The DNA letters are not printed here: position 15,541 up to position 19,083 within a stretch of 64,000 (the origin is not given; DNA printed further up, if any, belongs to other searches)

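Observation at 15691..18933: Tail fibre with C-terminal SGNH esterase domain and a tandemly duplicated central domain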

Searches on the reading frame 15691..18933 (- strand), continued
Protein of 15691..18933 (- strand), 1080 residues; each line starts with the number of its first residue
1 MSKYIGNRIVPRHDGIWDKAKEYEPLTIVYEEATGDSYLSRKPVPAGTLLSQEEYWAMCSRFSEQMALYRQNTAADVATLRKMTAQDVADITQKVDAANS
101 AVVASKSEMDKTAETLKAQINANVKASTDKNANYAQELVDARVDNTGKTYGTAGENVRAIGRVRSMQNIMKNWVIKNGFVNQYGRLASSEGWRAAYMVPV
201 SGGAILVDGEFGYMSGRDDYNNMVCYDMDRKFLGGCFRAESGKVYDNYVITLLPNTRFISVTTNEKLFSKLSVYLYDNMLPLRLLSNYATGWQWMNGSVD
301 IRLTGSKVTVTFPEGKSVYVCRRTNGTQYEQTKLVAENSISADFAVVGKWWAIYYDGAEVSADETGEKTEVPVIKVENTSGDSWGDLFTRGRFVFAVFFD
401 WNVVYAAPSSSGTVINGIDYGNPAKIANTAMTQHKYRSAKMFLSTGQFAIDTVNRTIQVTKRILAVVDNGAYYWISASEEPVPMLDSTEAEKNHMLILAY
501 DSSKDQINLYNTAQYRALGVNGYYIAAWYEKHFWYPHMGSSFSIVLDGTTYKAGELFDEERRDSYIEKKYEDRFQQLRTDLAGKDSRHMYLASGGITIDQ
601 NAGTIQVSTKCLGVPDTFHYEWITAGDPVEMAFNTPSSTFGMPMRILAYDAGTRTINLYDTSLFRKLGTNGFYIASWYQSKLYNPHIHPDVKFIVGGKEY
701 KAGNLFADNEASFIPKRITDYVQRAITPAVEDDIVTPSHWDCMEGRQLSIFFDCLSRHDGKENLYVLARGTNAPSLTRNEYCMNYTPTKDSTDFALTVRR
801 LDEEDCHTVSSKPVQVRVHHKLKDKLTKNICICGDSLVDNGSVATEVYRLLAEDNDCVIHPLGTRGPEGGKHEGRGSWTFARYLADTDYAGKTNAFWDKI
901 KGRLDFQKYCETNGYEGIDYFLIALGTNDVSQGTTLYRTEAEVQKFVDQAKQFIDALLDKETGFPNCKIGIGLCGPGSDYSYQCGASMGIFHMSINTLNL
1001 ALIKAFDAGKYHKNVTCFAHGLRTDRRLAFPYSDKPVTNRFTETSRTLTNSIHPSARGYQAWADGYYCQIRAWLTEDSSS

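Call 29: find_encoding_contigs(protein=window:15691-18933:-, flank=3000, max_places=6)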
Protein window:15691-18933:- (1080 aa): 23 contigs read that carry it; 3 places shown.
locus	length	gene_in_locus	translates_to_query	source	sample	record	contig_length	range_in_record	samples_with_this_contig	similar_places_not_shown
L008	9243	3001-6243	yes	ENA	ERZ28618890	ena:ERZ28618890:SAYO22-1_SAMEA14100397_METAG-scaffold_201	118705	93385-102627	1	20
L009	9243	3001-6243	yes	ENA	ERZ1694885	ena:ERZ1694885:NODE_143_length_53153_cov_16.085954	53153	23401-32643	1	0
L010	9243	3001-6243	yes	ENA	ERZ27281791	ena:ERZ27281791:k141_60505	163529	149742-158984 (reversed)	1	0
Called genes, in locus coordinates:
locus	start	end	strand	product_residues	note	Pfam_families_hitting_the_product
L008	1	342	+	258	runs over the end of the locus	-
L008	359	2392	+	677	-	PF06605:Prophage_tail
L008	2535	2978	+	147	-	-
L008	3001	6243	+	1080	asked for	PF00657:Lipase_GDSL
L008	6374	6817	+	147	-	PF05105:Phage_holin_4_1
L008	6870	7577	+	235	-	PF08239:SH3_3 (weak), PF01476:LysM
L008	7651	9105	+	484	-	PF01510:Amidase_2, PF01832:Glucosaminidase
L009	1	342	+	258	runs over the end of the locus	-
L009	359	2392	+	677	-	PF06605:Prophage_tail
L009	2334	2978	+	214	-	-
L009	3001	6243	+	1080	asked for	PF00657:Lipase_GDSL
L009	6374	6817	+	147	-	PF05105:Phage_holin_4_1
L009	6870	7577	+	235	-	PF08239:SH3_3 (weak), PF01476:LysM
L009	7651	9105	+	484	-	PF01510:Amidase_2, PF01832:Glucosaminidase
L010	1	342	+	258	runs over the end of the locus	-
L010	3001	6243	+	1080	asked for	PF00657:Lipase_GDSL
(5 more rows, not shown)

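Call 30: predict_structure(alignment_id=A1)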
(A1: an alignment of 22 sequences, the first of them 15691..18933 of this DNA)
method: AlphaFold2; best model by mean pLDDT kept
length: 1080 residues; sequences in the alignment: 22
mean_pLDDT: 64.7   pTM: 0.37
mean pLDDT of the five models: 64.7, 63.6, 61.4, 59.3, 59.2
residues with pLDDT >= 90: 74; 70-90: 490; 50-70: 173; < 50: 343
segments of 3 or more residues with pLDDT < 50: 1-113, 115-166, 278-289, 423-438, 560-586, 709-732, 756-762, 836-840, 864-877, 889-892, 927-936, 976-992, 1021-1057
pLDDT, mean of each block of 10 residues (from residue 1): 23 26 30 33 37 44 35 38 44 43 41 45 37 27 29 26 50 82 87 86 80 79 85 88 82 85 89 66 43 75 81 83 63 85 68 82 68 78 56 76 70 72 39 43 86 90 74 82 83 83 89 78 85 78 89 74 29 36 52 86 87 68 85 75 82 86 73 84 80 87 74 46 39 63 72 47 59 59 70 80 65 81 85 56 70 83 47 47 65 67 85 84 61 48 75 88 90 51 35 58 70 75 34 30 27 43 76 83
secondary structure, 60 per line:
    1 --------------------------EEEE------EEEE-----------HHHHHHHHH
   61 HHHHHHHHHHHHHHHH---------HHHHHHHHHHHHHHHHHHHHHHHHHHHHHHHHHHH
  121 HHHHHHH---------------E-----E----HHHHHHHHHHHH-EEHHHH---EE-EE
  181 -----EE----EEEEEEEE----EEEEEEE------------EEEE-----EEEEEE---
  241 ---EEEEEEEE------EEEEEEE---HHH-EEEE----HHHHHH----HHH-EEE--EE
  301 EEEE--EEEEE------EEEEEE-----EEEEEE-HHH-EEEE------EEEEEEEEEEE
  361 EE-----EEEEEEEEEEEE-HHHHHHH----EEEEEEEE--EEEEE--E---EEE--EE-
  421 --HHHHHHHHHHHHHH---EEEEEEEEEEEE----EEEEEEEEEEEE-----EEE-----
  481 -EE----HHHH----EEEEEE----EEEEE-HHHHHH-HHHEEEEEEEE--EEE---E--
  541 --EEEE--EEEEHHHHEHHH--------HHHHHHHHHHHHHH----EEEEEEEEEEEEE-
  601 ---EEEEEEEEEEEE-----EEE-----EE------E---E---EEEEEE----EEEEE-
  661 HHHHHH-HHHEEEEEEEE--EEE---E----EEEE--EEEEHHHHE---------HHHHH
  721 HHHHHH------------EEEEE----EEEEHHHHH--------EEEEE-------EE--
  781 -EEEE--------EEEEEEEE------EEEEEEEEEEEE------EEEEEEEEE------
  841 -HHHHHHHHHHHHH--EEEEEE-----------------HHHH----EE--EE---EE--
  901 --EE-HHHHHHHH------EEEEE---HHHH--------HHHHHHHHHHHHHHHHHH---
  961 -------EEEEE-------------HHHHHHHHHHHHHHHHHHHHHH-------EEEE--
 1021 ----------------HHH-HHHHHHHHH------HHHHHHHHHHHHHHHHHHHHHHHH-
elements in order (helices of 4 or more, strands of 3 or more residues): E27-30 E37-40 H52-76 H86-127 H154-165 H169-172 E192-199 E204-210 E223-226 E232-237 E244-251 E258-264 E272-275 H280-285 E294-296 E299-304 E307-311 E318-323 E329-334 E340-343 E350-362 E368-379 H381-387 E392-399 E402-406 E413-415 H423-436 E440-451 E456-467 E473-475 H488-491 E496-501 E506-510 H512-517 E522-529 E532-534 E543-546 E549-552 H553-556 H569-582 E587-599 E604-615 E621-623 E645-650 E655-659 H661-666 E671-678 E681-683 E692-695 E698-701 H702-705 H716-726 E739-743 E748-751 H752-756 E765-769 E782-785 E794-801 E808-819 E826-834 H842-854 E857-862 H880-883 H906-913 E920-924 H928-931 H940-957 E968-972 H986-1007 E1015-1018 H1041-1049 H1056-1079

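Call 33: fold_search(model_id=the predicted structure, library=pdb)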
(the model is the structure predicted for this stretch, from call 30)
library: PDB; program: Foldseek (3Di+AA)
matches with E <= 10: 1280; with E <= 0.001: 9
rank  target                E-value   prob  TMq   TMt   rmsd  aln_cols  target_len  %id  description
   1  9lc0_N                4.5e-06  0.72  0.10  0.09  39.2      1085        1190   10  tail complex of mature phage N4 (released 2025-04-16)
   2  7toh_A                2.6e-05  1.00  0.13  0.32  20.2       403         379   13  Crystal structure of carbohydrate esterase PbeAcXE, in complex with MeGlcpA-Xylp (released 2022-04-13)
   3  7tog                  3.9e-05  1.00  0.13  0.31  20.4       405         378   11  Crystal structure of carbohydrate esterase PbeAcXE, apoenzyme (released 2022-04-13)
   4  9g43_A                3.5e-04  0.25  0.07  0.11  38.6       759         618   10  Crystal structure of a galactose oxidase from Pseudoarthrobacter siccitolerans (released 2025-07-23)
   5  9g8h_A                4.9e-04  0.21  0.07  0.11  38.2       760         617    9  Crystal structure of a galactose oxidase in complex with galactose (released 2025-08-06)
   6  9fly_A                4.9e-04  0.21  0.08  0.09  86.2       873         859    7  CryoEM structure of the base (4151-5009) in the grappling hook protein A (GhpA) in the bacterium Aureispira sp. CCB-QB (released 2024-10-16)
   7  2z4t_A                7.6e-04  0.80  0.09  0.15  20.9       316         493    7  Crystal Structure of Vibrionaceae Photobacterium sp. JT-ISH-224 2,6-sialyltransferase in a Ternary Complex with Donor  (released 2008-04-08)
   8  6vg1_A                7.6e-04  0.23  0.07  0.10  51.2       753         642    8  xenopus protocadherin 8.1 EC1-6 (released 2020-03-11)
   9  4r83_B                9.0e-04  0.51  0.07  0.13  18.4       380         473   11  Crystal structure of Sialyltransferase from Photobacterium damsela (released 2014-12-03)
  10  7bxd                  1.1e-03  1.00  0.14  0.52   7.1       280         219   16  Crystal structure of Ca_00815 (released 2021-04-21)
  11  8gr2                  1.4e-03  1.00  0.11  0.46   7.6       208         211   16  Crystal structure of the GDSL-family esterase CJ0610C from Campylobacter jejuni (released 2022-11-16)
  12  2q0s_A                1.5e-03  1.00  0.13  0.51   7.8       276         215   14  Structure of the Inhibitor bound form of M. Smegmatis Aryl Esterase (released 2007-12-11)
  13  4tx1_A                1.9e-03  1.00  0.13  0.51   6.9       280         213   13  The crystal structure of carbohydrate acetylesterase family member from Sinorhizobium meliloti (released 2014-12-24)
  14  8uf4_A                2.0e-03  1.00  0.07  0.39   4.1        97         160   10  Crystal structure of wildtype dystroglycan proteolytic domain (juxtamembrane domain) (released 2024-09-11)
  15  7bxc_J                2.2e-03  0.99  0.12  0.45   8.5       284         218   14  Crystal structure of Ca_00311 form II (released 2021-04-21)
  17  7tlv                  3.4e-03  1.00  0.13  0.50   7.9       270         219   11  Structure of Neisseria gonorrhoeae peptidoglycan O-acetyltransferase B (PatB) substituted with selenomethionine (released 2023-01-25)
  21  8ik1_A                4.5e-03  1.00  0.14  0.57   7.0       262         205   12  EstL5 in complex of PMSF (released 2023-03-29)
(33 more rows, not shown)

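Call 51: search_protein_families(library=ncbifam, proteins=[window:15691-18933:-], max_evalue=1)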
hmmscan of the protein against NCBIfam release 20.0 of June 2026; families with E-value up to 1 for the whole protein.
window:15691-18933:- (1080 aa): 0 families

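Call 61: search_protein_families(library=padloc, proteins=[window:15691-18933:-], max_evalue=0.001)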
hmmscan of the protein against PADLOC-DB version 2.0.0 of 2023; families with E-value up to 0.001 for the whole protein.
window:15691-18933:- (1080 aa): 0 families

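Call 66: search_protein_families(library=pfam, proteins=[L007:2342-5017:+, L004:13444-15750:+, L004:9310-9978:+], max_evalue=0.01)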
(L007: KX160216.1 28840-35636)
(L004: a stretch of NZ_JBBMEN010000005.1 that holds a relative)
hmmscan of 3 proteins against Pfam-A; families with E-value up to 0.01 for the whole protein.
L007:2342-5017:+ (891 aa): 4 families
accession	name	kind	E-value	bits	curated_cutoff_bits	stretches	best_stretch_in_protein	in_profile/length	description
PF10651.15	BppU_N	-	6.8e-20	71.7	23.1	1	4-139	3-141/142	BppU N-terminal domain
PF13472.12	Lipase_GDSL_2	-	9.1e-09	36.5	32.9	1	656-796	1-120/178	GDSL-like Lipase/Acylhydrolase family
PF00657.28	Lipase_GDSL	-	4.2e-06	27.5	23.6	1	654-880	1-206/208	GDSL-like Lipase/Acylhydrolase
PF04311.20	DUF459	-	0.0056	16.5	27.2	0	740-758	60-78/197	Protein of unknown function (DUF459)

L004:13444-15750:+ (768 aa): 2 families
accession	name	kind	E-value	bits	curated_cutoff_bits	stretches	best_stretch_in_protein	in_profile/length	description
PF13472.12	Lipase_GDSL_2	-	1.8e-08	35.5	32.9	1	546-733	1-176/178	GDSL-like Lipase/Acylhydrolase family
PF00657.28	Lipase_GDSL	-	3.9e-06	27.6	23.6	1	545-706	2-173/208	GDSL-like Lipase/Acylhydrolase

L004:9310-9978:+ (222 aa): 0 families

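Call 70: list_cluster_members(proteins=[P0040, window:15691-18933:-, P0050])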
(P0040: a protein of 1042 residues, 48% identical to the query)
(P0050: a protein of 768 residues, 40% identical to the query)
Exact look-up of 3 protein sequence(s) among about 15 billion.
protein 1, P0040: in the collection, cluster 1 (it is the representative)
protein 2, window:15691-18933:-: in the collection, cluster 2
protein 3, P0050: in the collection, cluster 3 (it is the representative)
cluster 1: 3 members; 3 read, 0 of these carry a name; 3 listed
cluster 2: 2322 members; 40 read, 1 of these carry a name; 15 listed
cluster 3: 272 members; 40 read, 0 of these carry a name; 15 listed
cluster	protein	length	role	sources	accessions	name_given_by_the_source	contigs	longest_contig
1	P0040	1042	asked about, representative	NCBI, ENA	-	-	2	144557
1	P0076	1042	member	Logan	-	-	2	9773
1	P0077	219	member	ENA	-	-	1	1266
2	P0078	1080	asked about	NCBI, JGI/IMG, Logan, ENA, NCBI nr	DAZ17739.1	MAG TPA: SGNH-hydrolase family esterase, SGNH-hydrolase family, marine, HYDROLASE ...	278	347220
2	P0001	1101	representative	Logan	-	-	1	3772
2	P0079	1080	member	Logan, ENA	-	-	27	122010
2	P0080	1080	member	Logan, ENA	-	-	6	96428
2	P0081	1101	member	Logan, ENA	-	-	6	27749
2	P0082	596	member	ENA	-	-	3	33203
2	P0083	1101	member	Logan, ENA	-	-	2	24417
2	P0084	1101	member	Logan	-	-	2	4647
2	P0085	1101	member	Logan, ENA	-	-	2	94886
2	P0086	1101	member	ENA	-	-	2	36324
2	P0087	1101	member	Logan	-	-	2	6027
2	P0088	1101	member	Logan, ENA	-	-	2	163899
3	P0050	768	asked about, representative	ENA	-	-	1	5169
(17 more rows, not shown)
